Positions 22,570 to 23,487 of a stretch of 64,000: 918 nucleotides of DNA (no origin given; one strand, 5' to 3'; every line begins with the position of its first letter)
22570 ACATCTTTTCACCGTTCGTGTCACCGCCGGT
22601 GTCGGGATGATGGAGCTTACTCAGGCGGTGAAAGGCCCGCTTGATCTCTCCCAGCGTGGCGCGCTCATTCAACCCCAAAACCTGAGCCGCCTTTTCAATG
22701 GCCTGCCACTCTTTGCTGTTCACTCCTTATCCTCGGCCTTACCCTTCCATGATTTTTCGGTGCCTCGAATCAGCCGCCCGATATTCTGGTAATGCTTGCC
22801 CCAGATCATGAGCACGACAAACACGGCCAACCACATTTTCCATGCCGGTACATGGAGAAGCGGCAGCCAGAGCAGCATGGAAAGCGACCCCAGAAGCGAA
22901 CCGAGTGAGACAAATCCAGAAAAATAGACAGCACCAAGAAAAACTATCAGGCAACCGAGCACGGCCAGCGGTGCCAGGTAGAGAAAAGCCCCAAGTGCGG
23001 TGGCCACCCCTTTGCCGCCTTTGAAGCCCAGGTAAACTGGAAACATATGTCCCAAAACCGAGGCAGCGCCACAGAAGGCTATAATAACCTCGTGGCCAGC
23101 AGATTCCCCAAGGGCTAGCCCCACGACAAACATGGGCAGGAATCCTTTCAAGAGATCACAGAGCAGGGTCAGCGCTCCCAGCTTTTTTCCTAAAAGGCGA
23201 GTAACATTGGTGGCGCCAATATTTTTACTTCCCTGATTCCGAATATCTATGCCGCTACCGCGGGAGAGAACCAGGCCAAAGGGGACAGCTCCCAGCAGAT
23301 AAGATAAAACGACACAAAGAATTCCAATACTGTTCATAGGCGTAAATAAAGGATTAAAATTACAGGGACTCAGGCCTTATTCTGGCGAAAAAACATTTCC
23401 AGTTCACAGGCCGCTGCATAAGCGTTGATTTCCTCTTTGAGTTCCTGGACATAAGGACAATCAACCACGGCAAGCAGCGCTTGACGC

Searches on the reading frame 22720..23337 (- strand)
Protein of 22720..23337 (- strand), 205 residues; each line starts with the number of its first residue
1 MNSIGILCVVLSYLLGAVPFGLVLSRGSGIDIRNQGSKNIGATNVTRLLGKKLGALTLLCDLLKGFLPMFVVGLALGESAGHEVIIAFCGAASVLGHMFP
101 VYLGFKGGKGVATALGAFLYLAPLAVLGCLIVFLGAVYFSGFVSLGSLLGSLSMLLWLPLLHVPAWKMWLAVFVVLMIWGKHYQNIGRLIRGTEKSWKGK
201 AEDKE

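Call 81: search_protein_families(library=pfam, proteins=[window:22720-23337:-], max_evalue=0.001)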
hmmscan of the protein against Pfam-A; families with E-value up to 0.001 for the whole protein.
window:22720-23337:- (205 aa): 1 family
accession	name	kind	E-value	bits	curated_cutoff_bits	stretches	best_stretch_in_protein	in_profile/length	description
PF02660.20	G3P_acyltransf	-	1.7e-49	168.5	24.1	1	11-189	1-164/164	Glycerol-3-phosphate acyltransferase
